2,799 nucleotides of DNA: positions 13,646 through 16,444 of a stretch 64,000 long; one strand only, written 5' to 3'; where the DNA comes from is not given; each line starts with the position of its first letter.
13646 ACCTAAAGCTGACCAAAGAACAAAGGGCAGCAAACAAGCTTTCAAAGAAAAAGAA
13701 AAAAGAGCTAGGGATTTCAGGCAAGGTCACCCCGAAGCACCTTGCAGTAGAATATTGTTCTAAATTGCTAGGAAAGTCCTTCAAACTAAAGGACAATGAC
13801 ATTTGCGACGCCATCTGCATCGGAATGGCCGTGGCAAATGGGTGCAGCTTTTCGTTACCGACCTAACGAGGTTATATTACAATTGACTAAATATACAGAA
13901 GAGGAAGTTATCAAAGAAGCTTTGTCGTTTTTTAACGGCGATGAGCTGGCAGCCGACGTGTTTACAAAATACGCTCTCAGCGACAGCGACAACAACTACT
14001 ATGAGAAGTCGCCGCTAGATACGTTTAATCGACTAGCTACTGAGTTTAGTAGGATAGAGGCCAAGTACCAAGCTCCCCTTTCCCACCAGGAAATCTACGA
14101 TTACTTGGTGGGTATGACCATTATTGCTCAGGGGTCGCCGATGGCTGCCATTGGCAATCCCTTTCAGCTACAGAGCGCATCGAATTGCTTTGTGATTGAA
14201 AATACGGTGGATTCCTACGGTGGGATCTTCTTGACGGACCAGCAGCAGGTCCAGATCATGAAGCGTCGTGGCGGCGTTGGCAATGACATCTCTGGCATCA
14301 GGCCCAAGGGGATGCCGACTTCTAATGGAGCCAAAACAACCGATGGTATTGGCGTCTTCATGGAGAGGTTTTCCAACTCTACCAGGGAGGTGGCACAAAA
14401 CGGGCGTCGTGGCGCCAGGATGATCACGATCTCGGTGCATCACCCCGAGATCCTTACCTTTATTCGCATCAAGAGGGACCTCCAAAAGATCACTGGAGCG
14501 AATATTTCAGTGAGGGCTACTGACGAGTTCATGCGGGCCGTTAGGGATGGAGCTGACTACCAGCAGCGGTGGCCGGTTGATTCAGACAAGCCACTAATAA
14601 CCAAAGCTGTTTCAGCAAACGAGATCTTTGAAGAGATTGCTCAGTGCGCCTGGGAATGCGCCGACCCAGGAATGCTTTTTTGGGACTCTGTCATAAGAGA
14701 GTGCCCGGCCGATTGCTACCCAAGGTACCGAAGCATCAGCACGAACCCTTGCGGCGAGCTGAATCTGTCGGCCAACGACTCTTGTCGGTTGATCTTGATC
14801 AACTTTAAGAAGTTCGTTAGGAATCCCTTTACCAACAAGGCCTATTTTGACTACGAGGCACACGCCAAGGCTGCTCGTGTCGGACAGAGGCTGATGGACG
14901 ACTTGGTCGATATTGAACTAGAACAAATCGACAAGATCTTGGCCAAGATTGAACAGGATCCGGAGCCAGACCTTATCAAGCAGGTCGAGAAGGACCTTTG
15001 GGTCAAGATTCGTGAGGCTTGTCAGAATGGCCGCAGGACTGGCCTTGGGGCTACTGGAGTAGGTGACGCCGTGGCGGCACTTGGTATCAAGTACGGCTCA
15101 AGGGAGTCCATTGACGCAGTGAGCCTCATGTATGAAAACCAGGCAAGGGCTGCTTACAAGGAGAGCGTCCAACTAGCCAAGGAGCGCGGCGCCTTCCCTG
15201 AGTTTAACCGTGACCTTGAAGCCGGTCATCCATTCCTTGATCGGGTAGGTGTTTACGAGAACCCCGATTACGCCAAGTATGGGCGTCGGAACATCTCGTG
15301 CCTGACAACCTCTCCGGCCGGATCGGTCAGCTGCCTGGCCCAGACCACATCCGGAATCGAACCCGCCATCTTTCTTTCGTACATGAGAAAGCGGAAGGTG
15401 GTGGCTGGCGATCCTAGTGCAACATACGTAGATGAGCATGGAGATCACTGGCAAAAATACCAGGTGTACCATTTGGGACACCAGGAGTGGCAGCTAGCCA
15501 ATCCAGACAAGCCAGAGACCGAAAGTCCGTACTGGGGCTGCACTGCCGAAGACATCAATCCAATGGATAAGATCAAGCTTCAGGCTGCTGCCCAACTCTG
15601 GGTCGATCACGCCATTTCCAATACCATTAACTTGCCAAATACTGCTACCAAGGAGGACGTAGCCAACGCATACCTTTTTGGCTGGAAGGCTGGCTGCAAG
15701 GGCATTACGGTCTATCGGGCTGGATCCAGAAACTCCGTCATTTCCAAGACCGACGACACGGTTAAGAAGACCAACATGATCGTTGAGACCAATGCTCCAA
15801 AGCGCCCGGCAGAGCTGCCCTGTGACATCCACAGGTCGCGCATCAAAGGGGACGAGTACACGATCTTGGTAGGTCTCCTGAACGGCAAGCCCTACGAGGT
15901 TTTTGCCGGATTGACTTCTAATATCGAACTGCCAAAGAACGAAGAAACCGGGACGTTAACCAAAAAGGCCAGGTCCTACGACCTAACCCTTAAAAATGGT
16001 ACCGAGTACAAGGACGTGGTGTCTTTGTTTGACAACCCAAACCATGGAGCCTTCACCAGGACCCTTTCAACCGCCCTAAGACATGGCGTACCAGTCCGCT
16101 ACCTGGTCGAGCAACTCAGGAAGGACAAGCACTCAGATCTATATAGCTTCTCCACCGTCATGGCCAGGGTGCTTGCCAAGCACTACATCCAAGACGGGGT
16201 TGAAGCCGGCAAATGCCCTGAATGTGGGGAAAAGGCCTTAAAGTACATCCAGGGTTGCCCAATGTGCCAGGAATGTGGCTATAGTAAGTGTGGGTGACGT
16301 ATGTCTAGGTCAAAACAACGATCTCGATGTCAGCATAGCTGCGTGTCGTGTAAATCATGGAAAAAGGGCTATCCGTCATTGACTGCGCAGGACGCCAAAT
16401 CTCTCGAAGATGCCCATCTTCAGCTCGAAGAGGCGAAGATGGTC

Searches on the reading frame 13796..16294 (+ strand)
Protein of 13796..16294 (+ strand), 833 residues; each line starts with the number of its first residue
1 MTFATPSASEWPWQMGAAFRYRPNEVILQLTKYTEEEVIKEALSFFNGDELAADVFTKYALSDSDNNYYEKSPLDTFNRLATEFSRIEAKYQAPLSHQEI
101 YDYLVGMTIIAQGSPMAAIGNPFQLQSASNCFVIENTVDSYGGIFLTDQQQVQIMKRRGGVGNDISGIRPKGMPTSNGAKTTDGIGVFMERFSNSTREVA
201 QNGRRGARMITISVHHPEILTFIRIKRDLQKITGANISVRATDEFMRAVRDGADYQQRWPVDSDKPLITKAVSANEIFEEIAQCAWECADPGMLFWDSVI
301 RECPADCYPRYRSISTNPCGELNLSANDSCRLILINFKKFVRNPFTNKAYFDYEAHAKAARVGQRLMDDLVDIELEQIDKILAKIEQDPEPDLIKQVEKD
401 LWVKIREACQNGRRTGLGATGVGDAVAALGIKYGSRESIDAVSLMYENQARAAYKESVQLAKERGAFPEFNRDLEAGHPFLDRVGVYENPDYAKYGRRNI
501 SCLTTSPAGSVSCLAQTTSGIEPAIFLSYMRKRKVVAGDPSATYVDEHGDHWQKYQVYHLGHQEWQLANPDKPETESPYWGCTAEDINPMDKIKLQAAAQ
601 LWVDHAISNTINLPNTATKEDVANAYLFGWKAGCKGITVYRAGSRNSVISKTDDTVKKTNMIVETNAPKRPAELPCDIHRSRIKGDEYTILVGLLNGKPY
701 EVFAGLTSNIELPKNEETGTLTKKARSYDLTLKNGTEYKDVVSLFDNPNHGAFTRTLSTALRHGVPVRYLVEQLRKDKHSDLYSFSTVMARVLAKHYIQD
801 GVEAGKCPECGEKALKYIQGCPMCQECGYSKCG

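Call 26: search_protein_families(library=pfam, proteins=[window:13796-16294:+], max_evalue=0.001)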
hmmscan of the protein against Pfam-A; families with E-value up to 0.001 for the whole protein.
window:13796-16294:+ (833 aa): 2 families
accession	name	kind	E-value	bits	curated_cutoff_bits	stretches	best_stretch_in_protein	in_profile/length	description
PF02867.20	Ribonuc_red_lgC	-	3.5e-81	273.8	23.9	1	129-640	1-523/523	Ribonucleotide reductase, barrel domain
PF12637.14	TSCPD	-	0.00075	20.2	22.8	0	747-797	37-88/88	TSCPD domain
